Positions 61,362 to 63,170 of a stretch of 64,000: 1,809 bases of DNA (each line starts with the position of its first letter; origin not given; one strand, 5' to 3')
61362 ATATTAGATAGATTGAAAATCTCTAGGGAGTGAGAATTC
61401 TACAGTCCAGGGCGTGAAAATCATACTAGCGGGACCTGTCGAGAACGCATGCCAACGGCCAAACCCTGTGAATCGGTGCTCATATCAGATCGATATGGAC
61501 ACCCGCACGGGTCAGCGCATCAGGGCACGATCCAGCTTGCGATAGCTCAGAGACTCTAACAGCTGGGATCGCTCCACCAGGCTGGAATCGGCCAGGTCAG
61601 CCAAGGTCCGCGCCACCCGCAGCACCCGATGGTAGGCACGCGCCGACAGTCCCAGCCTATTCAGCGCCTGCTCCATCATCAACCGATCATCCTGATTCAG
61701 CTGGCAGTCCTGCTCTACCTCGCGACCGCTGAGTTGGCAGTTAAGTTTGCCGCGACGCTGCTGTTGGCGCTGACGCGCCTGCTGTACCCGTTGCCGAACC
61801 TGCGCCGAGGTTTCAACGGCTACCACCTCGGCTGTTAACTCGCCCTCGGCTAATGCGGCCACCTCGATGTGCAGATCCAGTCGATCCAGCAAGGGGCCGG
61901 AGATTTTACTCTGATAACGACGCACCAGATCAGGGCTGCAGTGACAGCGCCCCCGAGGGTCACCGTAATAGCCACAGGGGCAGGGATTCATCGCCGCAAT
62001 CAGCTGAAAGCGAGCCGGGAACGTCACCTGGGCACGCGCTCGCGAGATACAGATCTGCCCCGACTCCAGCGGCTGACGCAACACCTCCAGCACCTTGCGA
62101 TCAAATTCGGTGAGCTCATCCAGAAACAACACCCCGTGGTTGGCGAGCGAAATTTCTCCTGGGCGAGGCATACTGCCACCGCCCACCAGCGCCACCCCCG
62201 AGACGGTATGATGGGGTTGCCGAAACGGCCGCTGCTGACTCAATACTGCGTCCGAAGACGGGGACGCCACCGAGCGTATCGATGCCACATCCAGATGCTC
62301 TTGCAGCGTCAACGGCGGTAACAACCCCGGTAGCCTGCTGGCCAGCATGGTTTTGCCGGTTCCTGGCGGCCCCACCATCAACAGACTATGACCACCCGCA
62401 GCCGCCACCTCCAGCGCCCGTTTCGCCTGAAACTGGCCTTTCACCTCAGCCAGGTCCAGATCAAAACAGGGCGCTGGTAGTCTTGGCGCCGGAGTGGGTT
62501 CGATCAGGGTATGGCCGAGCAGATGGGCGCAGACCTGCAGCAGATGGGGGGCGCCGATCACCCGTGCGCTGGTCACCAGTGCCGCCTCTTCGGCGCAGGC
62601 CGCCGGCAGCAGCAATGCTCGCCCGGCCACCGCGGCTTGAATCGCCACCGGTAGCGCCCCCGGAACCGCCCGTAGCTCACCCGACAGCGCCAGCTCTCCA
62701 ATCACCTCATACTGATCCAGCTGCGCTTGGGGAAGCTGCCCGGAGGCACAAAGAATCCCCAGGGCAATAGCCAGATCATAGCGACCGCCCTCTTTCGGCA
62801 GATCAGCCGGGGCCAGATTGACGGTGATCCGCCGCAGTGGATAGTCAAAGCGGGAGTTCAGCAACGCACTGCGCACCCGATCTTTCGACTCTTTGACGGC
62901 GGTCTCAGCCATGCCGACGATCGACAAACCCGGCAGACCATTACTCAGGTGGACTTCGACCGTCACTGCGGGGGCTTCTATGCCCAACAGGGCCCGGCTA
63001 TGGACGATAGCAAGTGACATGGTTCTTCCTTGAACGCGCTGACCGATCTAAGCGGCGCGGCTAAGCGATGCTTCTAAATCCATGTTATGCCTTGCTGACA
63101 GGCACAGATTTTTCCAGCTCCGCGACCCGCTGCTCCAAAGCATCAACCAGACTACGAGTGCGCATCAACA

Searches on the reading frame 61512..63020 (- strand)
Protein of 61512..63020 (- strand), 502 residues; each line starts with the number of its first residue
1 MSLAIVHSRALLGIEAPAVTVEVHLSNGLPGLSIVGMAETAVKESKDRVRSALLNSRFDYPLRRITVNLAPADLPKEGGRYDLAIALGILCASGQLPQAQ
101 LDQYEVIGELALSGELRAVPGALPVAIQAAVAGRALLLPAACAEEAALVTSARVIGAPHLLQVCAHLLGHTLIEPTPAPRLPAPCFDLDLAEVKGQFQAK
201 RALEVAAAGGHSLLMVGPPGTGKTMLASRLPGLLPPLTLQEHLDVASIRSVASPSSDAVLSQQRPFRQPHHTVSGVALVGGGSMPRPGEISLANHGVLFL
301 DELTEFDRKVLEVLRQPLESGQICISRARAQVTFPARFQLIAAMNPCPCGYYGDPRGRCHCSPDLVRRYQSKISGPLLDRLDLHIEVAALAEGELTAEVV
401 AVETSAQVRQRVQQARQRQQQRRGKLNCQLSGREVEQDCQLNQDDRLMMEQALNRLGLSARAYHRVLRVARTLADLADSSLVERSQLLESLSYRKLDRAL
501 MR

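Call 93: search_protein_families(library=ncbifam, proteins=[window:61512-63020:-], max_evalue=1e-10)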
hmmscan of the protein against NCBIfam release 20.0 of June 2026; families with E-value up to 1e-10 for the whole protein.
window:61512-63020:- (502 aa): 3 families
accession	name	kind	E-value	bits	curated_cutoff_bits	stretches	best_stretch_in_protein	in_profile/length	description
TIGR00368.1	TIGR00368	hypoth_equivalog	1.3e-194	647.5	362.4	1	6-494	1-499/499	YifB family Mg chelatase-like AAA ATPase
NF007365.0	PRK09862.1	equivalog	2.5e-183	610.3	530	1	1-501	1-499/506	YifB family Mg chelatase-like AAA ATPase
TIGR02442.1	Cob-chelat-sub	hypoth_equivalog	1.9e-11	43.2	779.45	0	193-346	6-179/641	putative cobaltochelatase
